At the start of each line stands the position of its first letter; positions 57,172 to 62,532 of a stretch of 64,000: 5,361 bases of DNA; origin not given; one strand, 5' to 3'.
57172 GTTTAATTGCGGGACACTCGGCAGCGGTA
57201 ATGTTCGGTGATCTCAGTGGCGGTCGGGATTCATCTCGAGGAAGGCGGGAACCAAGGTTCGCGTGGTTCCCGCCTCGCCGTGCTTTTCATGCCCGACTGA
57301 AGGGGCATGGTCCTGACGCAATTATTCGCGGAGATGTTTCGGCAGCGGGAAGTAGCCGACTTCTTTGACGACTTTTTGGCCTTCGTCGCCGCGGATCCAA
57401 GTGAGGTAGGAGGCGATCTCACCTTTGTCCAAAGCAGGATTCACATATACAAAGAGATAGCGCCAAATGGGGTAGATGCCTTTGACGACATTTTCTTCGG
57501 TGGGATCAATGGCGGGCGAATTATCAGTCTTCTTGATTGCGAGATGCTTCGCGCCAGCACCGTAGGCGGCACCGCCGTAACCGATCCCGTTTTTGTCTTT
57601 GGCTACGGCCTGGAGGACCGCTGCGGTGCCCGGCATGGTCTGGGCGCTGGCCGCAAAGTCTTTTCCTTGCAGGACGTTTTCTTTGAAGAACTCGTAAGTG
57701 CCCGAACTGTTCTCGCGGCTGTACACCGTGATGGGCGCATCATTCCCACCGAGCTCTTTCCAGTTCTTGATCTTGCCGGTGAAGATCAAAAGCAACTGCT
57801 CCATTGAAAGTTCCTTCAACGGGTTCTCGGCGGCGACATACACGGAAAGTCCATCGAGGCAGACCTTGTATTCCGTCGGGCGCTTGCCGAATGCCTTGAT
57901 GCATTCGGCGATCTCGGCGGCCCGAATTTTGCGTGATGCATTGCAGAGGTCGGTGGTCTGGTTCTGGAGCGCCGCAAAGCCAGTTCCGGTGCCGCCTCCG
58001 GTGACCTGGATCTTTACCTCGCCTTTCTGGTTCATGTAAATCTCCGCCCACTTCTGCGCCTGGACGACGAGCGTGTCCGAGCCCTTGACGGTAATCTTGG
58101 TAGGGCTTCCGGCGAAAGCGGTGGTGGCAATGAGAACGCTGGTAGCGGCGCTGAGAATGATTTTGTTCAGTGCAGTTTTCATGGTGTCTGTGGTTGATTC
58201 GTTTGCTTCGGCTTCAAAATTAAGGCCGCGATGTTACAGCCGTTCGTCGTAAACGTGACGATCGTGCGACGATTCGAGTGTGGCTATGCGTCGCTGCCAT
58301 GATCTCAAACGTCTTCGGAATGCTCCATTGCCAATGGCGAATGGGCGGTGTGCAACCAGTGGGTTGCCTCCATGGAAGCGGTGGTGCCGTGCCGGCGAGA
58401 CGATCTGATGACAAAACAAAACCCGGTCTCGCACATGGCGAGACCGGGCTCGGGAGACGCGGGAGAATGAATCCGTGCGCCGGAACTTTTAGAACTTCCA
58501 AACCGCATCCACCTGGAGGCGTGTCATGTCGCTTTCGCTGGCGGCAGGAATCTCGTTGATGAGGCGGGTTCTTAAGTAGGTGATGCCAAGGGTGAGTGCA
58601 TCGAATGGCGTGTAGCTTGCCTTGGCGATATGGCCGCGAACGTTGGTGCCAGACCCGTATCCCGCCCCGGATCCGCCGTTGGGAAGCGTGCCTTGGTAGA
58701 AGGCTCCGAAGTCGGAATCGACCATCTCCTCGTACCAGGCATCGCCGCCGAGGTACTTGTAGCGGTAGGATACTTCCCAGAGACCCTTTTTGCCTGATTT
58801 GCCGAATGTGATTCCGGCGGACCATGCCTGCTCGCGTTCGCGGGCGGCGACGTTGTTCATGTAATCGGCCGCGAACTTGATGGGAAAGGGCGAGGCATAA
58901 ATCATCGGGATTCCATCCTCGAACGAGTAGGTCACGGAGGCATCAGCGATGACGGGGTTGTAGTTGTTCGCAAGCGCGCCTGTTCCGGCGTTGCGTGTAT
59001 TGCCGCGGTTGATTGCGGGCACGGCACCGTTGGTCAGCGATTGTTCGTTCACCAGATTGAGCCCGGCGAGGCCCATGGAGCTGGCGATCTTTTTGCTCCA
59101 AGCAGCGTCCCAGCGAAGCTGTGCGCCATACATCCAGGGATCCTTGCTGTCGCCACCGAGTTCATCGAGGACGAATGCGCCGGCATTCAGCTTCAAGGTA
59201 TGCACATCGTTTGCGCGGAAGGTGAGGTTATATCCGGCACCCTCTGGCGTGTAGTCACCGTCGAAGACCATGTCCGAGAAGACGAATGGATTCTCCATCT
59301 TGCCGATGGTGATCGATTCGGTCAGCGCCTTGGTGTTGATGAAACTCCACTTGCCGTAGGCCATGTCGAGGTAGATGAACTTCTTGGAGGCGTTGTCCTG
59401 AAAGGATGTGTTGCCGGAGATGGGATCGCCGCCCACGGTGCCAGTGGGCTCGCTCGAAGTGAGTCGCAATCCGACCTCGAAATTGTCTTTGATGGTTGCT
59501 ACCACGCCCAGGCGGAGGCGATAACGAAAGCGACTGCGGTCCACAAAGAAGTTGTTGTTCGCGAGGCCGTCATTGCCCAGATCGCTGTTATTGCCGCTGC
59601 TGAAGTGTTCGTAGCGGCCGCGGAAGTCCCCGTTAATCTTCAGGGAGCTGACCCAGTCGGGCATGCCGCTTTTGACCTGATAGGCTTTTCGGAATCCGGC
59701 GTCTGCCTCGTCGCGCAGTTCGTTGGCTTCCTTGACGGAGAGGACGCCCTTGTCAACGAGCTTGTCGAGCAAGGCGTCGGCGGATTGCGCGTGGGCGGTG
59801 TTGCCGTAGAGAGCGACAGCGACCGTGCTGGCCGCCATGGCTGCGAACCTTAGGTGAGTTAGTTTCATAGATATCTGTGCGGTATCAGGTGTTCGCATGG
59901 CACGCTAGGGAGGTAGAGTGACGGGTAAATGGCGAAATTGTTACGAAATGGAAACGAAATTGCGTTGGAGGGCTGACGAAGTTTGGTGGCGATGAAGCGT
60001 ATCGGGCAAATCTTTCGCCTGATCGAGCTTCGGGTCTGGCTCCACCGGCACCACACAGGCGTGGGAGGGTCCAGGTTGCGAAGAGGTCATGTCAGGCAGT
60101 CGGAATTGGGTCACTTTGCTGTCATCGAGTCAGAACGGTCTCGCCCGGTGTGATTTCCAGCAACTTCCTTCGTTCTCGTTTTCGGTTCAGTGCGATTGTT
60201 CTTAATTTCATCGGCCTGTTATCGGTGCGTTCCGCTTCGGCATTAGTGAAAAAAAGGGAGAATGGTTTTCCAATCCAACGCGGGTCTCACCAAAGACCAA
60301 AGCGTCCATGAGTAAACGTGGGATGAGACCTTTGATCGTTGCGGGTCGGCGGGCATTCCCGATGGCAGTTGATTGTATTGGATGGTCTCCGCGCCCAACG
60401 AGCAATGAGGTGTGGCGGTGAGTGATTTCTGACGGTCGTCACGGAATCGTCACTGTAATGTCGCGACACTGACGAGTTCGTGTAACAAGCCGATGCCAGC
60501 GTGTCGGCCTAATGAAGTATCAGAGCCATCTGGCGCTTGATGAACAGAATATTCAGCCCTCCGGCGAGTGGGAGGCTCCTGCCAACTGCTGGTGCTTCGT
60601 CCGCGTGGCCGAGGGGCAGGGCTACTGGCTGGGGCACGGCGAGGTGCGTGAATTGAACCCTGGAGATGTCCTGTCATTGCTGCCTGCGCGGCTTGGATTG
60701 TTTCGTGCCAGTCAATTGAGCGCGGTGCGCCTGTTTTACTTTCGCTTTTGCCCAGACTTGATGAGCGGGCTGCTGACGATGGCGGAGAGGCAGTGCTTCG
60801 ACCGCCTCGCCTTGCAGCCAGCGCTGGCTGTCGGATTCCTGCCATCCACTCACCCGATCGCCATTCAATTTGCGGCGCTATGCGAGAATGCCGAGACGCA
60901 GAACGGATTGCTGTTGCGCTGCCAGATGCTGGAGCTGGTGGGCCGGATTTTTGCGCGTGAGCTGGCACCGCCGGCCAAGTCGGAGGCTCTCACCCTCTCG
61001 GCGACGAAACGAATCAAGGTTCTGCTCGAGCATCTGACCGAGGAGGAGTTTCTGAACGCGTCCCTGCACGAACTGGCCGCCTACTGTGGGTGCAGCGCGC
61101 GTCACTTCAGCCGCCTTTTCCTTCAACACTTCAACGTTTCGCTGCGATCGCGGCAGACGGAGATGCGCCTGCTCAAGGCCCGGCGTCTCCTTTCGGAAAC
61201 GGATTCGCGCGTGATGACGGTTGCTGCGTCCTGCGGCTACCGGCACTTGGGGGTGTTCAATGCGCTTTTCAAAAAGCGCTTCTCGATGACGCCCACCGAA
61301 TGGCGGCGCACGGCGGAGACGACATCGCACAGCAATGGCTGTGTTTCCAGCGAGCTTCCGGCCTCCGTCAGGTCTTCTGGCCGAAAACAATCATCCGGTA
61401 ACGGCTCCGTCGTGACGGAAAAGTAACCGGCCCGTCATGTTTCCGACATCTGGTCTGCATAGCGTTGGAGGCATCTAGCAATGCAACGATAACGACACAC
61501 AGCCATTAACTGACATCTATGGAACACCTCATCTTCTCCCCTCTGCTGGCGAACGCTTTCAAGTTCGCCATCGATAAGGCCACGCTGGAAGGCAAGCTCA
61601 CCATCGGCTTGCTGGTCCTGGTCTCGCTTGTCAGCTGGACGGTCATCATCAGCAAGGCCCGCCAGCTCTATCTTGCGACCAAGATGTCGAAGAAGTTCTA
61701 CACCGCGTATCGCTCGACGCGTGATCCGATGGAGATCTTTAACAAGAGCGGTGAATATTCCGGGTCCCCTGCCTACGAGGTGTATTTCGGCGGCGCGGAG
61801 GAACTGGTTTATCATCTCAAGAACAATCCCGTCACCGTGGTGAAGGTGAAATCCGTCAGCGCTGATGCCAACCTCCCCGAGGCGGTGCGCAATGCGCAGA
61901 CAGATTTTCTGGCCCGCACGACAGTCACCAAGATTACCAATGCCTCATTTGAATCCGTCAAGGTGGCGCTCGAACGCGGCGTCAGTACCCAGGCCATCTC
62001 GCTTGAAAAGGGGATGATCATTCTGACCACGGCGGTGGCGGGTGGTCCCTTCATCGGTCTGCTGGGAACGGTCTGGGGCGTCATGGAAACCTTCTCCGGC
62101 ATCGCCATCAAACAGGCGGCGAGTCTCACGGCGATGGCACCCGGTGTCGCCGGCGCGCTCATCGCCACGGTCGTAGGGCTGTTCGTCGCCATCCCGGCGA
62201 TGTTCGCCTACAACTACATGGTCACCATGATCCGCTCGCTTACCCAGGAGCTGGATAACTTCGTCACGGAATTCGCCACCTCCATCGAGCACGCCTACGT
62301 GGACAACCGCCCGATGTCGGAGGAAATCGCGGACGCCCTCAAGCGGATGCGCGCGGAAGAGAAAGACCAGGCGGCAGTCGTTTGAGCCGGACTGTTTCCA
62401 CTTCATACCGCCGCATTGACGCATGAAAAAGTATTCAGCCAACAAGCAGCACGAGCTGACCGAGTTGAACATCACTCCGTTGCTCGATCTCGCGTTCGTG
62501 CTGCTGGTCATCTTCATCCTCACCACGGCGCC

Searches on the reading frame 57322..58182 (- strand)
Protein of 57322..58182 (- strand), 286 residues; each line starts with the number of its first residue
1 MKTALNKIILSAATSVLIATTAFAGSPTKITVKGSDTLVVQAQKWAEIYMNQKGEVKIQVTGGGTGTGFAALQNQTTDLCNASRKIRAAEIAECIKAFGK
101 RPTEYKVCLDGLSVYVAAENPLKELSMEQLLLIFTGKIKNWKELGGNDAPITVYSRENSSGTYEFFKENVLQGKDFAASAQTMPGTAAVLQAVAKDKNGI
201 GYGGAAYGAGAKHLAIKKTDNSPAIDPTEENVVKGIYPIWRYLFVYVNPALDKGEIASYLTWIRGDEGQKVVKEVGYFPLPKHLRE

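Call 78: search_protein_families(library=pfam, proteins=[window:57322-58182:-], max_evalue=0.1)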
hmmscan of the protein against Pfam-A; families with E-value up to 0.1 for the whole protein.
window:57322-58182:- (286 aa): 3 families
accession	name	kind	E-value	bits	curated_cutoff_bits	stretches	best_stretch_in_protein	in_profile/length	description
PF12849.12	PBP_like_2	-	2e-41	143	27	1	24-265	4-265/267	PBP superfamily domain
PF12727.12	PBP_like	-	7.1e-13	48.6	27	1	48-208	3-155/193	PBP superfamily domain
PF13531.11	SBP_bac_11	-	2.2e-05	24.8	25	1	46-277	17-226/227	Bacterial extracellular solute-binding protein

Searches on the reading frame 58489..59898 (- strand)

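Call 33: search_protein_families(library=pfam, proteins=[window:58489-59898:-], max_evalue=0.001)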
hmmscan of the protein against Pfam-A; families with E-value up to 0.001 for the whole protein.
window:58489-59898:- (469 aa): 1 family
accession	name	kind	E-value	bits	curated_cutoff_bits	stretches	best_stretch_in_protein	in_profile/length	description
PF16930.11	Porin_5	-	2.1e-32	112.8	22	1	78-279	95-322/535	Putative porin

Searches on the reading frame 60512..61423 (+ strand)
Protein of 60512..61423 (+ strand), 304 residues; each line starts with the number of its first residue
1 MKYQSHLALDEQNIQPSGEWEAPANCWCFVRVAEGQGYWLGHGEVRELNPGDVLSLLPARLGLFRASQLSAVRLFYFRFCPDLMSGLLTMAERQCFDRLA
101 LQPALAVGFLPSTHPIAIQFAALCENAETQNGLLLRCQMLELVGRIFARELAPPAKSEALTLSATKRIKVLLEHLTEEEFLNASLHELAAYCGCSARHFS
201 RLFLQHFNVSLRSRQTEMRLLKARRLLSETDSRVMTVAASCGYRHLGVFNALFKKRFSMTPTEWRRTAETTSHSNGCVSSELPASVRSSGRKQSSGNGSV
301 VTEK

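Call 33: search_protein_families(library=pfam, proteins=[window:60512-61423:+], max_evalue=0.001)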
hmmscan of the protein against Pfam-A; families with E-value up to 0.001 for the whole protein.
window:60512-61423:+ (304 aa): 2 families
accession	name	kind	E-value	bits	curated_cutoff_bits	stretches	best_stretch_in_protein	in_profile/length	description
PF12833.13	HTH_18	-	1.8e-20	73.4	33.6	1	188-266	1-79/80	Helix-turn-helix domain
PF00165.29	HTH_AraC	-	6e-12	45.8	26.6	1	234-266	11-42/42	Bacterial regulatory helix-turn-helix proteins, AraC family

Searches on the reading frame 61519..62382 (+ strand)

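Call 78: search_protein_families(library=pfam, proteins=[window:61519-62382:+], max_evalue=0.1)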
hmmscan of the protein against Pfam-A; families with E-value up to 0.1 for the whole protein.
window:61519-62382:+ (288 aa): 2 families
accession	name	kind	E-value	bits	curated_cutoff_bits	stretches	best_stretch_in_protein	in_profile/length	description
PF01618.21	MotA_ExbB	-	1.4e-27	96.4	22.9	1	132-246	11-126/127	MotA/TolQ/ExbB proton channel family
PF05628.17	Borrelia_P13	-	0.036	14.5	25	1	161-257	27-125/138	Borrelia membrane protein P13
